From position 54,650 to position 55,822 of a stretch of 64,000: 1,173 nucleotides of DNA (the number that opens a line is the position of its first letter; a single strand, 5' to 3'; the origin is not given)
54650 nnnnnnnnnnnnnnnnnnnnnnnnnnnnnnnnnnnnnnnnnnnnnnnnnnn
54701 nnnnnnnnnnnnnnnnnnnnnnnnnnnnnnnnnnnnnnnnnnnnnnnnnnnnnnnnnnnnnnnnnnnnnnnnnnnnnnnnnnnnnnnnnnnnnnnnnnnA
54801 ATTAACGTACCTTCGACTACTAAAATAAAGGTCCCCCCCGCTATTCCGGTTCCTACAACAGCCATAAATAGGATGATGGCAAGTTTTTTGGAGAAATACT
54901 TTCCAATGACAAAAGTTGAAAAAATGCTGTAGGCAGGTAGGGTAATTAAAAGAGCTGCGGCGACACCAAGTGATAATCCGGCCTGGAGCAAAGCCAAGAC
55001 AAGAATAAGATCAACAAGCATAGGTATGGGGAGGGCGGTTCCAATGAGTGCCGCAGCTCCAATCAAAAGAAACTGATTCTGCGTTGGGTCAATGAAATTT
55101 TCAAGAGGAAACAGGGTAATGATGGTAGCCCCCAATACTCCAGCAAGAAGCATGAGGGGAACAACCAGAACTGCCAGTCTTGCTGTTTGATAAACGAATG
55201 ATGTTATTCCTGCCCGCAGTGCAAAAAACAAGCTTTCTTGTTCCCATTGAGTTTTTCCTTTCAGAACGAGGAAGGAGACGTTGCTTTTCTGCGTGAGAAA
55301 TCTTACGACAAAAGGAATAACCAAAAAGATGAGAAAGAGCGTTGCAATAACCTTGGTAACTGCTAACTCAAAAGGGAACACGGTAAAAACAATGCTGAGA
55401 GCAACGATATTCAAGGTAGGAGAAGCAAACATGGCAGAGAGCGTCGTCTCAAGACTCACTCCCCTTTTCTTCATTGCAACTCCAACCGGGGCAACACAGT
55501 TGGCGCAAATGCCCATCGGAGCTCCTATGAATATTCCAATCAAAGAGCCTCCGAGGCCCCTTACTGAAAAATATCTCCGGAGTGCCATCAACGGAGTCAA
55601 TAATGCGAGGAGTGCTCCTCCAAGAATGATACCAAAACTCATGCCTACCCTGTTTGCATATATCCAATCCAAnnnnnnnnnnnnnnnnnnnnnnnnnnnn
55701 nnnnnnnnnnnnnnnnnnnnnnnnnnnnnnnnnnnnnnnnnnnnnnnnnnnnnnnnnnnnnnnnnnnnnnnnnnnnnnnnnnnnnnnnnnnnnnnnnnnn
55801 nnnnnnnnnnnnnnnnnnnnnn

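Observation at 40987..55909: Cupredoxin-like proteins bracket the paralog array: possible extracytoplasmic metal/redox module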

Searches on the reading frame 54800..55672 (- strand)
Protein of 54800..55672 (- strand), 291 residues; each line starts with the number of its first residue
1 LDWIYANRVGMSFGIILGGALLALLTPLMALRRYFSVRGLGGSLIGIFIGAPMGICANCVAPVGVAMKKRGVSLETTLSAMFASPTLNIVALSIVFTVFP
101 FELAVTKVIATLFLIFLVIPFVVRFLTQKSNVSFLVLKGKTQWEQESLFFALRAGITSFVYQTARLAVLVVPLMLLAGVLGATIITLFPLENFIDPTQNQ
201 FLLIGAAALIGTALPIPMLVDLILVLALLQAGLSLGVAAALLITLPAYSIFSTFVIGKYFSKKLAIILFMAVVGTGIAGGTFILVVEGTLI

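Call 84: search_dna_similar(query=window:54800-55672:-, collection=plasmids, mode=protein, max_evalue=0.001, max_rows=12)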
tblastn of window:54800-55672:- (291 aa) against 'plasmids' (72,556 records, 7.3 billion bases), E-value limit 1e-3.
Records with a match: 8; places in all: 9; records where one place covers at least 80% of the query: 0.
Best place of each record, by identity: <60% 8.
By first word of the organism name: Leisingera 2; Phaeobacter 1; Parasedimentitalea 1; Tropicibacter 1; Rhodobacteraceae 1; Tateyamaria 1; Roseovarius 1.
By predicted mobility (MOB-suite, as given by PLSDB): non-mobilizable 8.
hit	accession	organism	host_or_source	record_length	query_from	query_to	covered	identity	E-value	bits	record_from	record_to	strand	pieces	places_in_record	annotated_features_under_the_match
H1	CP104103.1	Phaeobacter sp. G2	cell culture,Emiliania huxleyi RCC1216 ...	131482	1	148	51%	39.3%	8e-15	82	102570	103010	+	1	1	FG-GAP-like repeat-containing protein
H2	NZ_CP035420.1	Leisingera sp. NJS204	cell culture,Marine Biofilm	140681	1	148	51%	35.8%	7e-14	79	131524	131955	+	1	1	FG-GAP-like repeat-containing protein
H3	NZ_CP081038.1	Leisingera sp. M527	-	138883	1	125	43%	39.2%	4e-14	80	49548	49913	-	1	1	FG-GAP-like repeat-containing protein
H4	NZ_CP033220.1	Parasedimentitalea marina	Cell culture,deep seawater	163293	51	144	32%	45.7%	9e-18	91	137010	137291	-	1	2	FG-GAP-like repeat-containing protein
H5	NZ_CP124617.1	Tropicibacter oceani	pure culture,sediment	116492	51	126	26%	56.6%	2e-19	96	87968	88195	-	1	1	FG-GAP-like repeat-containing protein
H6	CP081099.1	Rhodobacteraceae bacterium M382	-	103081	52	159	37%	37.9%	1e-15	84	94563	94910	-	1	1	FG-GAP-like repeat-containing protein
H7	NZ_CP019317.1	Tateyamaria omphalii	Single cell,seawater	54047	52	128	26%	45.5%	4e-15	82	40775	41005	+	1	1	FG-GAP-like repeat-containing protein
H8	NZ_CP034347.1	Roseovarius faecimaris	cell culture,soil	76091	51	108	20%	51.7%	1e-10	69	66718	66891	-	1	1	FG-GAP-like repeat-containing protein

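Call 85: get_annotated_region(hit=H1, flank=8000)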
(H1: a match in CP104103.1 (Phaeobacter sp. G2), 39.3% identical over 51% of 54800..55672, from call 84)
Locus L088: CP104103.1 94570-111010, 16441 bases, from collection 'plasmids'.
description: Phaeobacter sp. G2 plasmid unnamed3, complete sequence
organism: Phaeobacter sp. G2 (NCBI taxid 2976981)
taxonomy: Bacteria; Pseudomonadota; Alphaproteobacteria; Rhodobacterales; Roseobacteraceae; Phaeobacter; Phaeobacter sp. G2
host: -; source: cell culture,Emiliania huxleyi RCC1216 culture; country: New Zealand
typing (MOB-suite, as given by PLSDB): non-mobilizable; replicon rep_cluster_252,rep_cluster_735
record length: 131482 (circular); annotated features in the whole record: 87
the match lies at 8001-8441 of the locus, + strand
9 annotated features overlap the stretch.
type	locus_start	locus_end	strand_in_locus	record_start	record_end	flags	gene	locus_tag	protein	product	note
CDS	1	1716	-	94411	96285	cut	-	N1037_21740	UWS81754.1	polysaccharide biosynthesis protein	-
CDS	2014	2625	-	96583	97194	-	-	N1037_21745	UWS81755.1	sugar transferase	-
CDS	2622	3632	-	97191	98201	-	-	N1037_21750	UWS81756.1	NAD-dependent epimerase/dehydratase family protein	-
CDS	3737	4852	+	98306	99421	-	-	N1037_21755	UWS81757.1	polysaccharide biosynthesis/export family protein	-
CDS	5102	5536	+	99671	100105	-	-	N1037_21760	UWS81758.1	hypothetical protein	-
CDS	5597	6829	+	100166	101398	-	-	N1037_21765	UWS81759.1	hypothetical protein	-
CDS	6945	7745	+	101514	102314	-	-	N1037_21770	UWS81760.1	methyltransferase domain-containing protein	-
CDS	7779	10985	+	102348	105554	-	-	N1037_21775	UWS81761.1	FG-GAP-like repeat-containing protein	-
CDS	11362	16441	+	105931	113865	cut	-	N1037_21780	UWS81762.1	Ig-like domain-containing protein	-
